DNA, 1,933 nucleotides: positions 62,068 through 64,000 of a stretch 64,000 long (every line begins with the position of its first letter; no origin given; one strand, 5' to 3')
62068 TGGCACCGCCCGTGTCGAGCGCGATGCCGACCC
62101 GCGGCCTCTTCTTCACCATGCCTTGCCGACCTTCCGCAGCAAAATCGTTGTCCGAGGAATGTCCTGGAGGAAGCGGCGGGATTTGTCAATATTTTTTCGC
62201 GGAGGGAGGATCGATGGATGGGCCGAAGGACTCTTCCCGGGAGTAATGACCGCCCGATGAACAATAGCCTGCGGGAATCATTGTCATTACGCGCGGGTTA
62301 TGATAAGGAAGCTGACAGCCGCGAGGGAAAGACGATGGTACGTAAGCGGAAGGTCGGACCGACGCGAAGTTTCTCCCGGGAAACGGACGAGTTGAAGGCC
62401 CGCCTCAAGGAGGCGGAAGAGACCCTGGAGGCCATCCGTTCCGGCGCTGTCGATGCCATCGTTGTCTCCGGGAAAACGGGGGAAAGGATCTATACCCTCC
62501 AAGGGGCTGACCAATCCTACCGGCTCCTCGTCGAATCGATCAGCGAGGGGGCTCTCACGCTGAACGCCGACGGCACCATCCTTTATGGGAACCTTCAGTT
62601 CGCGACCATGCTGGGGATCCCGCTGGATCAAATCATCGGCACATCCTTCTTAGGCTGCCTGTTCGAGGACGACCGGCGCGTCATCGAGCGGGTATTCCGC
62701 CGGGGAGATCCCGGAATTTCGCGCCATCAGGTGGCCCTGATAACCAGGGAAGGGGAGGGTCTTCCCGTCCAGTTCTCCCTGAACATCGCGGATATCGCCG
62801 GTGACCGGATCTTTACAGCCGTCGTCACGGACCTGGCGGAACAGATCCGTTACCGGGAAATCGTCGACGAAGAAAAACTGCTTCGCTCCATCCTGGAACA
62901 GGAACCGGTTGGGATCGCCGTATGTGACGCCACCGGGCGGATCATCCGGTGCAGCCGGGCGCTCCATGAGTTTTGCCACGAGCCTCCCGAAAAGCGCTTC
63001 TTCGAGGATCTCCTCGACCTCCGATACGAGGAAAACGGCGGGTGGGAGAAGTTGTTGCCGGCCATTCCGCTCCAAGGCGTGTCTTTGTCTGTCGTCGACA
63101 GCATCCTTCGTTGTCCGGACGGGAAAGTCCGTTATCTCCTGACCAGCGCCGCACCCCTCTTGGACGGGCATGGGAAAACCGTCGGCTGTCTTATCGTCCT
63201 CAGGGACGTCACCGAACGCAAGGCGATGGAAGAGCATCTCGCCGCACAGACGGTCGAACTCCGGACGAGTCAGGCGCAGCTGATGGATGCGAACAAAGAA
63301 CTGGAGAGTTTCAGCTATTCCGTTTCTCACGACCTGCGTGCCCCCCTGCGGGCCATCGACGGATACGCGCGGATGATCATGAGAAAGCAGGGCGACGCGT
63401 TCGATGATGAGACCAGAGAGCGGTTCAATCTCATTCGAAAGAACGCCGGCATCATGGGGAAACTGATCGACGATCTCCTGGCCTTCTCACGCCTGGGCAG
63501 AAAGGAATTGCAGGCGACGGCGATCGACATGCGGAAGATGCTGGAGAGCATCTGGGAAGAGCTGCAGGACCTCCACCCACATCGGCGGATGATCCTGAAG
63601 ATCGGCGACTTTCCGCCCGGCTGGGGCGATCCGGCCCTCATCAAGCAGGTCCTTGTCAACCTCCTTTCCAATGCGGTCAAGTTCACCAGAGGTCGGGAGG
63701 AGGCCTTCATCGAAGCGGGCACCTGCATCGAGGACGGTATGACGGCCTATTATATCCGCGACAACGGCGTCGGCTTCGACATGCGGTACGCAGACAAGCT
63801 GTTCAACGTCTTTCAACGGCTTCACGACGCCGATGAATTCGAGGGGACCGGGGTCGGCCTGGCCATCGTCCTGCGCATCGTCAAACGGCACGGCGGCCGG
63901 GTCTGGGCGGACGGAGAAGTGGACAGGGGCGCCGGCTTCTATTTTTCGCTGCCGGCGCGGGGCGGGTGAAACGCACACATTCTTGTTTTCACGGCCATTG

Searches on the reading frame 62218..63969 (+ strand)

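Call 74: search_protein_families(library=pfam, proteins=[window:62218-63969:+], max_evalue=0.001)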
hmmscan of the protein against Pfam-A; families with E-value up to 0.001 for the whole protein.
window:62218-63969:+ (583 aa): 6 families
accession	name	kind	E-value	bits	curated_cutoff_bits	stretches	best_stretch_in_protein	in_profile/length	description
PF02518.31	HATPase_c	-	8.1e-21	75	26.4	1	470-581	1-110/111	Histidine kinase-, DNA gyrase B-, and HSP90-like ATPase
PF08448.16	PAS_4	-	4.5e-18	65.9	23.1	2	226-335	1-109/110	PAS fold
PF00989.32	PAS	-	1.8e-16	60.6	22.6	2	101-156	3-58/113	PAS fold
PF13426.13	PAS_9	-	2.3e-16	60.3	27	2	110-207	2-102/103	PAS domain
PF00512.31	HisKA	-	2.6e-12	47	26.9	1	363-427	3-64/66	His Kinase A (phospho-acceptor) domain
PF13188.13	PAS_8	-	5.1e-11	42.5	21.8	1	101-154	3-56/65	PAS domain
